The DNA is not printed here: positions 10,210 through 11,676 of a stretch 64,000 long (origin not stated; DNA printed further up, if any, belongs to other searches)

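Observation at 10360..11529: Bacterial-type FtsY in a eukaryotic nuclear genome, with an N-terminal extension but no SR-alpha SRX domain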

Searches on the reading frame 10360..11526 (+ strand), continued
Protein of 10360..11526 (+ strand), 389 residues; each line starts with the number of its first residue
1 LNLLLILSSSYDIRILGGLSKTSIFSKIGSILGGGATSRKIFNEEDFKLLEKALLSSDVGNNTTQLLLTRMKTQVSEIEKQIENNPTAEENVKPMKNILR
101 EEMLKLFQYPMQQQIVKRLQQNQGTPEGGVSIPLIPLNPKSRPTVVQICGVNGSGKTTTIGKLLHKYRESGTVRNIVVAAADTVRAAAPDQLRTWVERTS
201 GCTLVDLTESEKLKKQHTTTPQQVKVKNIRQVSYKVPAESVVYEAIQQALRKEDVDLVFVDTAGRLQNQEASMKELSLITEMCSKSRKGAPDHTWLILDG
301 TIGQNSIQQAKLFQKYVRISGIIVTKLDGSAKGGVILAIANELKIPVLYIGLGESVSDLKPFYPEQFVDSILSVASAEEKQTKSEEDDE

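Call 46: fold_search(model_id=the predicted structure, library=pdb)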
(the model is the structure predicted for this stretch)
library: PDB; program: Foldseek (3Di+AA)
matches with E <= 10: 1365; with E <= 0.001: 147
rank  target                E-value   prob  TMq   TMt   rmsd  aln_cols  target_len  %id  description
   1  6cy5_A                7.2e-24  1.00  0.66  0.78   6.2       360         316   34  Crystal structure of Signal recognition particle receptor FtsY from Elizabethkingia anophelis in complex with GDP (released 2018-05-02)
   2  6cy5_B                1.3e-23  1.00  0.67  0.79   6.0       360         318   34  Crystal structure of Signal recognition particle receptor FtsY from Elizabethkingia anophelis in complex with GDP (released 2018-05-02)
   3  1vma_A                5.9e-23  1.00  0.67  0.84   5.3       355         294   33  Crystal structure of Cell division protein ftsY (TM0570) from Thermotoga maritima at 1.60 A resolution (released 2004-09-28)
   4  6cy1_B                9.3e-22  1.00  0.65  0.79   6.2       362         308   34  Crystal structure of Signal recognition particle receptor FtsY from Elizabethkingia anophelis (released 2018-05-02)
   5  2og2                  9.8e-22  1.00  0.72  0.89   4.3       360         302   32  Crystal structure of chloroplast FtsY from Arabidopsis thaliana (released 2007-12-11)
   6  7o9h_A                1.3e-21  1.00  0.67  0.82   5.2       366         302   30  Escherichia coli FtsY in complex with pppGpp (released 2022-02-02)
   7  6cy1_A                1.3e-21  1.00  0.67  0.79   5.6       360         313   34  Crystal structure of Signal recognition particle receptor FtsY from Elizabethkingia anophelis (released 2018-05-02)
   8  6cqp_B                2.1e-21  1.00  0.67  0.83   5.2       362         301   31  High resolution crystal structure of FtsY-NG domain of E. coli (released 2018-08-22)
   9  3b9q                  2.9e-21  1.00  0.71  0.89   4.6       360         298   32  The crystal structure of cpFtsY from Arabidopsis thaliana (released 2007-12-25)
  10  5l3r_D                6.5e-21  1.00  0.66  0.84   4.6       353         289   32  Structure of the GTPase heterodimer of chloroplast SRP54 and FtsY from Arabidopsis thaliana (released 2016-06-08)
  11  4ak9_A                6.9e-21  1.00  0.70  0.86   3.4       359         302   29  Structure of chloroplast FtsY from Physcomitrella patens (released 2013-01-16)
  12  4c7o_D                1.3e-20  1.00  0.64  0.85   4.9       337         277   32  The structural basis of FtsY recruitment and GTPase activation by SRP RNA (released 2013-11-20)
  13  2q9b_B                1.3e-20  1.00  0.66  0.84   3.5       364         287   30  Structure of FTSY:GMPPNP Complex (released 2007-07-03)
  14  8rix                  1.4e-20  1.00  0.67  0.84   5.4       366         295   31  Crystal structure of chloroplast FtsY from Arabidopsis thaliana in complex with the alarmone ppGpp (released 2025-01-01)
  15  6dlx_A                1.4e-20  1.00  0.67  0.83   5.3       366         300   31  FtsY-NG domain bound to fragment 3. (released 2018-08-22)
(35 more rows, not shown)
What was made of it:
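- They also give the highest TM-scores (0.70-0.72, call 46).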
